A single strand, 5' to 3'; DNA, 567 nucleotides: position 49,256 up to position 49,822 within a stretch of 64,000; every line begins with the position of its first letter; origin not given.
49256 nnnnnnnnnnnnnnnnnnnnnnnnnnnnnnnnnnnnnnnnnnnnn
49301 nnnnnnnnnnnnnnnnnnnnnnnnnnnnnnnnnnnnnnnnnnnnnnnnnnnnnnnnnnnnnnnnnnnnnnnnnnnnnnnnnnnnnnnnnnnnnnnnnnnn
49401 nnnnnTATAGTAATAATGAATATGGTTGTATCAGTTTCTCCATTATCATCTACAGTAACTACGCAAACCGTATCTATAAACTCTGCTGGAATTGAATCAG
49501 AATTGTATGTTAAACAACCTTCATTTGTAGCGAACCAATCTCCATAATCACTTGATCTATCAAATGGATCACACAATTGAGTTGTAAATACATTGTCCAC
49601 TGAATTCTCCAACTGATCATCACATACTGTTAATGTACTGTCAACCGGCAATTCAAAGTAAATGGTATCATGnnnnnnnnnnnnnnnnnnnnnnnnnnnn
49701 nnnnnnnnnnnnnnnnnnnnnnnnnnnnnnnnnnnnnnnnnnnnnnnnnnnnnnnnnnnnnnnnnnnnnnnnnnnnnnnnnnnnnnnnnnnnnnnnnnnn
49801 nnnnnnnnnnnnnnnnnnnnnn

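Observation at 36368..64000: Giant mosaic T9SS surface-protein gene (over 9,000 codons if contiguous) fills 43% of the window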

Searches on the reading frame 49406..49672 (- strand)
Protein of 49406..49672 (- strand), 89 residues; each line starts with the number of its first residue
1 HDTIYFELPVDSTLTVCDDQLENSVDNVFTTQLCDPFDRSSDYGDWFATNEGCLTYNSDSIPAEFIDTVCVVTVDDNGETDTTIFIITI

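Call 48: predict_structure(alignment_id=A4)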
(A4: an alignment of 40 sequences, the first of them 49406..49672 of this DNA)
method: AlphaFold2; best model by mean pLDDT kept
length: 89 residues; sequences in the alignment: 40
mean_pLDDT: 95.1   pTM: 0.84
mean pLDDT of the five models: 95.1, 94.8, 94.2, 93.2, 91.5
residues with pLDDT >= 90: 79; 70-90: 10; 50-70: 0; < 50: 0
segments of 3 or more residues with pLDDT < 50: none
pLDDT, mean of each block of 10 residues (from residue 1): 94 96 92 96 96 96 91 97 97
secondary structure, 60 per line:
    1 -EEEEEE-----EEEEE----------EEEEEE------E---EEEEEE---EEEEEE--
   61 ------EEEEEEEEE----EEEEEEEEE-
elements in order: E2-7 E13-17 E28-33 E44-49 E53-58 E67-75 E80-88

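Call 51: fold_search(model_id=the predicted structure, library=pdb)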
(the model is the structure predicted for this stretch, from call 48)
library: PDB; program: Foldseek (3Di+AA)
matches with E <= 10: 1919; with E <= 0.001: 0
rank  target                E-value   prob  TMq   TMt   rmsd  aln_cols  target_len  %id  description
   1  6s5w_A                7.0e-03  1.00  0.55  0.48   4.9        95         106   17  Structure of Rib domain 'Rib Long' from Lactobacillus acidophilus (released 2019-12-11)
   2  6s5w_B                8.8e-03  1.00  0.56  0.50   4.9        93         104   17  Structure of Rib domain 'Rib Long' from Lactobacillus acidophilus (released 2019-12-11)
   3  2ptu_C                1.2e-02  1.00  0.53  0.47   5.9       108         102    8  Structure of NK cell receptor 2B4 (CD244) (released 2007-11-20)
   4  2vaj                  1.2e-02  0.99  0.46  0.45   5.4        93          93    8  Crystal structure of NCAM2 Ig1 (I4122 cell unit) (released 2008-08-26)
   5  9a18_A                1.2e-02  0.99  0.50  0.15   6.6        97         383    8  Integrative model of full-length RAGE in complex with S100B (released 2021-04-23)
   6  8uf4_A                1.4e-02  0.99  0.50  0.33   5.0        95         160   13  Crystal structure of wildtype dystroglycan proteolytic domain (juxtamembrane domain) (released 2024-09-11)
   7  5tje_E                1.7e-02  0.90  0.34  0.30   7.7       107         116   16  Murine class I major histocompatibility complex H-2Db in complex with LCMV-derived gp33 and T cell receptor P14 (released 2017-11-01)
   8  5tje_G                1.7e-02  0.89  0.33  0.30   7.5       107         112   14  Murine class I major histocompatibility complex H-2Db in complex with LCMV-derived gp33 and T cell receptor P14 (released 2017-11-01)
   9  7oko_3                1.8e-02  0.99  0.40  0.21   5.0        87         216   11  Structure of the outer-membrane core complex (outer ring) from a conjugative type IV secretion system (released 2021-12-08)
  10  2e5e_MODEL_1_A        1.8e-02  0.97  0.44  0.41   8.0        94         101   11  Solution Structure of Variable-type Domain of Human Receptor for Advanced Glycation Endproducts (released 2007-12-25)
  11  5til_G                1.8e-02  0.90  0.34  0.29   7.5       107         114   14  Murine class I major histocompatibility complex H-2 Db in complex with LCMV-derived GP33 altered peptide V3P and T-cel (released 2017-11-01)
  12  6e57_D                1.9e-02  0.93  0.33  0.11   8.2        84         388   15  Bacteroides ovatus mixed-linkage glucan utilization locus (MLGUL) SGBP-B in complex with mixed-linkage heptasaccharide (released 2019-05-29)
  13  5til_K                1.9e-02  0.92  0.37  0.31   7.4       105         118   16  Murine class I major histocompatibility complex H-2 Db in complex with LCMV-derived GP33 altered peptide V3P and T-cel (released 2017-11-01)
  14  2ptu_D                2.0e-02  0.99  0.51  0.45   5.9       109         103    8  Structure of NK cell receptor 2B4 (CD244) (released 2007-11-20)
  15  2xy2                  2.0e-02  0.99  0.45  0.26   5.5        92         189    9  CRYSTAL STRUCTURE OF NCAM2 IG1-2 (released 2011-02-23)
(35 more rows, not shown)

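Call 63: search_solved_structures(query=A4, max_evalue=1)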
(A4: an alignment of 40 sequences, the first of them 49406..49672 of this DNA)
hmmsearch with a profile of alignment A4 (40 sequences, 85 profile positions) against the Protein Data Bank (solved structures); distinct sequences matched with E-value up to 1: 1.
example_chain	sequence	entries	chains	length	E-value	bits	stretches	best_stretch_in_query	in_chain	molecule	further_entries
6px8_A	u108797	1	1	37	0.52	13.9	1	58-77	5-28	Venom polypeptide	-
